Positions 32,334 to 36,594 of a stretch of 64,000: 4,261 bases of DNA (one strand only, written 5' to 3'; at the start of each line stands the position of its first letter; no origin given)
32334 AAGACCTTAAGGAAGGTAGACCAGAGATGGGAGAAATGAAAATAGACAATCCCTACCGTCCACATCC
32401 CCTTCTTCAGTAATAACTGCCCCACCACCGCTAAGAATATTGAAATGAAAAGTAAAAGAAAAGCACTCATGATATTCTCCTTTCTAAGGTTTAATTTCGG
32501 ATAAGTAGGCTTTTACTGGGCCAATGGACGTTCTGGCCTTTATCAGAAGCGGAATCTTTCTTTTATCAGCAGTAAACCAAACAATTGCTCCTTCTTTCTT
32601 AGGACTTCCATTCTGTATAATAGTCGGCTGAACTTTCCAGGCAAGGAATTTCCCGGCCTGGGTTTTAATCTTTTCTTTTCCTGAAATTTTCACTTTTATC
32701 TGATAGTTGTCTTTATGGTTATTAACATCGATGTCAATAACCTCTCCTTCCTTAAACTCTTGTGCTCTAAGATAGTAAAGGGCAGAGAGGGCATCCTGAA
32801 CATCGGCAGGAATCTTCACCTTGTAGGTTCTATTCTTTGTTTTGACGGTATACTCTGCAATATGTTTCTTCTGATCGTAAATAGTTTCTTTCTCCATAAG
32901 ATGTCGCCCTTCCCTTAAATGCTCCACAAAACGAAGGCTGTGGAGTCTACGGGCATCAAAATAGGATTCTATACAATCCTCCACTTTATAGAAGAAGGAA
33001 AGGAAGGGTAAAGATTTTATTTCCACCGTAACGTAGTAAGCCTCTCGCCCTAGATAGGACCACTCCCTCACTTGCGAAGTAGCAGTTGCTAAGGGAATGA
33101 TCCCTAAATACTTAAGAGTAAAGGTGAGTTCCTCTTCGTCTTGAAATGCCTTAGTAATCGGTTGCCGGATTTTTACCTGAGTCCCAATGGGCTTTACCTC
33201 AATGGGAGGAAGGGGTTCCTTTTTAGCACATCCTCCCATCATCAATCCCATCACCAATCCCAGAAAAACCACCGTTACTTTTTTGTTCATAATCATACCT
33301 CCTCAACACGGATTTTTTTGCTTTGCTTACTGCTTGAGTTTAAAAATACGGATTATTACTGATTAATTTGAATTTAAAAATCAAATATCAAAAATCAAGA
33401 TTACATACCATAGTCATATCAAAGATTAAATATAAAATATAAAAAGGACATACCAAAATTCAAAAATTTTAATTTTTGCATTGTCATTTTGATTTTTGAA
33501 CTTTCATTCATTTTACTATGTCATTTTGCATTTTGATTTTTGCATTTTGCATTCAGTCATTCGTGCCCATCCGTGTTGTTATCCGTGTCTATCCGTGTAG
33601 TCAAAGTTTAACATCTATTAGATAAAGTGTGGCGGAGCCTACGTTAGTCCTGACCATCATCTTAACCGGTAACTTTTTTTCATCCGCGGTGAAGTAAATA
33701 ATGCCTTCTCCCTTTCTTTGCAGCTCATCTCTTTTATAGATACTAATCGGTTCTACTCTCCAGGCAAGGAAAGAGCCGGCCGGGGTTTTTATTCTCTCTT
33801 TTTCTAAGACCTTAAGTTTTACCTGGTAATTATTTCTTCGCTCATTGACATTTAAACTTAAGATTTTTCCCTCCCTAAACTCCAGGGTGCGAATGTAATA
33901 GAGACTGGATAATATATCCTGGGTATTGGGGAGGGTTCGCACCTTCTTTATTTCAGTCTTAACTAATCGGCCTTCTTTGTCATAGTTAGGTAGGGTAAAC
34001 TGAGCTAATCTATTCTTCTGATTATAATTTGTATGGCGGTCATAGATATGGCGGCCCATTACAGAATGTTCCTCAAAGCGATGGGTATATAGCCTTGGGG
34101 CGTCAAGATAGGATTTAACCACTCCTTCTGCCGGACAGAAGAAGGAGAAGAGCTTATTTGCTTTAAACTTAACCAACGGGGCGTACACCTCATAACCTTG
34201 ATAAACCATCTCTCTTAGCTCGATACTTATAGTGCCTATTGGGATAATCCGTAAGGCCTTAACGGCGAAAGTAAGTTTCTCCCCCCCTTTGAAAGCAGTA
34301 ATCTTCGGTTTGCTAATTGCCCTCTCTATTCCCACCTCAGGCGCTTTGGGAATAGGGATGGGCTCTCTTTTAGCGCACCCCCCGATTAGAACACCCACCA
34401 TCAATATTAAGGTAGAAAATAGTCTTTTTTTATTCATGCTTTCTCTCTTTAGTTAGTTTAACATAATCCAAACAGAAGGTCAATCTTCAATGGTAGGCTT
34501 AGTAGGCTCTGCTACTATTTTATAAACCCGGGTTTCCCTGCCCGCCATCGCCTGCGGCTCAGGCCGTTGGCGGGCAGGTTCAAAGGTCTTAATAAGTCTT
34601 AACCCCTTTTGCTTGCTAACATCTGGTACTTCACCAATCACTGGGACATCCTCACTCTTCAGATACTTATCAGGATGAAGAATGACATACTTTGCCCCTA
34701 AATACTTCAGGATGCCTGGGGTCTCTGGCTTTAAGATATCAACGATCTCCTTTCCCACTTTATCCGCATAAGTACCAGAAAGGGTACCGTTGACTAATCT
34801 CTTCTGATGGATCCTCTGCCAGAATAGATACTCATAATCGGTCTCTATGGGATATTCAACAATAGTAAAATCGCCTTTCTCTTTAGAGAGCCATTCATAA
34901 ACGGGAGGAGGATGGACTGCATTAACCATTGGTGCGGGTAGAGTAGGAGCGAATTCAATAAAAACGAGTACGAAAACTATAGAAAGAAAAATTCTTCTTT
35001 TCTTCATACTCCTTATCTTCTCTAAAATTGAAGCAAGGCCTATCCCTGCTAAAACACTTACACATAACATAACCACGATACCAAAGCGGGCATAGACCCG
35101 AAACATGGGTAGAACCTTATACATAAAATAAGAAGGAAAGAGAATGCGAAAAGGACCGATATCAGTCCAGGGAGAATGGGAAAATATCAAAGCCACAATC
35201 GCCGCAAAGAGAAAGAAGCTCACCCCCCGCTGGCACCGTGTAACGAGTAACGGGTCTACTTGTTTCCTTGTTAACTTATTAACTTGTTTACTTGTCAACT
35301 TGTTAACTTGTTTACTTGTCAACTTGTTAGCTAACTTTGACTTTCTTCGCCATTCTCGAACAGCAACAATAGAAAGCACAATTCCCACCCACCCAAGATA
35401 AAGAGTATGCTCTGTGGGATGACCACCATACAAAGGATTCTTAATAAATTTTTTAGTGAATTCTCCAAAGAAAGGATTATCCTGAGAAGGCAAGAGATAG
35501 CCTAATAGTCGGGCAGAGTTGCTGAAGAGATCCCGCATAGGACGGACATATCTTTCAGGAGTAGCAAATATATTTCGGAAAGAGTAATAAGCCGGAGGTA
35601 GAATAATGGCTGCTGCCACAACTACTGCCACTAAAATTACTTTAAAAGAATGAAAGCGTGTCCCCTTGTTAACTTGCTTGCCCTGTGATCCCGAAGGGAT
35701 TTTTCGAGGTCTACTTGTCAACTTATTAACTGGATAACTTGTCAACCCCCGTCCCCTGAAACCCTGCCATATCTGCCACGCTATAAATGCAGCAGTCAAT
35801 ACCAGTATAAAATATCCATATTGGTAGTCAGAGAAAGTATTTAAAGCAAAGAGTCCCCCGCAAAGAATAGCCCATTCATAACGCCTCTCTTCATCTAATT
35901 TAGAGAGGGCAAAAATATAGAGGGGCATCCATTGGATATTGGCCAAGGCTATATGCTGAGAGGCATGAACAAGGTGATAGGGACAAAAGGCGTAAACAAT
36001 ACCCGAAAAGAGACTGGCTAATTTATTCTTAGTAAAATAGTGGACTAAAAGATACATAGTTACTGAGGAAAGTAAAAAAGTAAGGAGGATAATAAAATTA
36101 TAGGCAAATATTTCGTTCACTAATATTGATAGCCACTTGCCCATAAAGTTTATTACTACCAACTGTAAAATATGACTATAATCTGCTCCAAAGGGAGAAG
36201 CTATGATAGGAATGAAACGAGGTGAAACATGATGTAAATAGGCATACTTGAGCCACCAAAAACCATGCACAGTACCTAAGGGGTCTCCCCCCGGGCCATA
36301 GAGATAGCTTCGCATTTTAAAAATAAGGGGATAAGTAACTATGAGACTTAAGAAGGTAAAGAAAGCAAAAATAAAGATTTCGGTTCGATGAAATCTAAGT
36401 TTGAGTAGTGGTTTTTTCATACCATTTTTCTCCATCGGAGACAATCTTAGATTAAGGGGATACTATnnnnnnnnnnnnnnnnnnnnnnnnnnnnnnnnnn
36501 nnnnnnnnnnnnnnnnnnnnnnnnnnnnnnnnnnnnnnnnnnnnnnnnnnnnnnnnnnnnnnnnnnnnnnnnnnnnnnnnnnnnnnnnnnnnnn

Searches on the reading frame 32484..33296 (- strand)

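Call 27: search_protein_families(library=pfam, proteins=[window:32484-33296:-], max_evalue=0.001)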
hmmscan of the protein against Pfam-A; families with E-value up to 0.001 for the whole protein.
window:32484-33296:- (270 aa): 1 family
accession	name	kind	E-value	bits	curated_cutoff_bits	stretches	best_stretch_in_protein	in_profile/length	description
PF11306.15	DUF3108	-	1.2e-38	133.4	26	1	58-265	1-208/209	Protein of unknown function (DUF3108)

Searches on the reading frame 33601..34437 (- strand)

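Call 27: search_protein_families(library=pfam, proteins=[window:33601-34437:-], max_evalue=0.001)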
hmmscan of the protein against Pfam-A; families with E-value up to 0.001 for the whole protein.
window:33601-34437:- (278 aa): 1 family
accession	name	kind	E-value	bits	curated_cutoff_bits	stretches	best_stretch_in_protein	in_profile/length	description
PF11306.15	DUF3108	-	3.3e-28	99.4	26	1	57-273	2-208/209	Protein of unknown function (DUF3108)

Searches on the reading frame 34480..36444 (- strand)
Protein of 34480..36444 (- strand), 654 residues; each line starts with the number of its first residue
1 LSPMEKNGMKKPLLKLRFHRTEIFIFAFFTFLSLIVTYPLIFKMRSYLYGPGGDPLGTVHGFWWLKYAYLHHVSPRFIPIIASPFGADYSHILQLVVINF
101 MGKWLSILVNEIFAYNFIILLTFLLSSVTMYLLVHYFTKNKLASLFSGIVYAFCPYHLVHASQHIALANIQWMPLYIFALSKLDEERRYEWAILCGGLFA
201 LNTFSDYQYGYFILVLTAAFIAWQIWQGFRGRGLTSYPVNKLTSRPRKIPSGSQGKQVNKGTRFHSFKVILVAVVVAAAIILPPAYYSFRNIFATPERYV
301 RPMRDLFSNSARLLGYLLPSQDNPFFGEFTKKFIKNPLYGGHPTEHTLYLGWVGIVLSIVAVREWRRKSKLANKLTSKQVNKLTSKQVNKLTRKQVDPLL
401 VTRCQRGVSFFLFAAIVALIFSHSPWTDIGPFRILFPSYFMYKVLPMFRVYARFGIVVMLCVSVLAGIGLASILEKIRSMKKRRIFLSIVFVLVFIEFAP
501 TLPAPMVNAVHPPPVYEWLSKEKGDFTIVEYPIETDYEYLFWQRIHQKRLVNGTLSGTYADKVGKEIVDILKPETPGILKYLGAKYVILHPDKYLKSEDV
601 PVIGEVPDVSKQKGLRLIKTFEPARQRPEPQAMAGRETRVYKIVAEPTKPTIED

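Call 27: search_protein_families(library=pfam, proteins=[window:34480-36444:-], max_evalue=0.001)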
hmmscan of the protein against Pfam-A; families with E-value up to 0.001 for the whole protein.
window:34480-36444:- (654 aa): 1 family
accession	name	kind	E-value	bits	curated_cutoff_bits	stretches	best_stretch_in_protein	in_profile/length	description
PF09586.16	YfhO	-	1e-05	24.6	28.5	1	114-291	91-240/835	Bacterial membrane protein YfhO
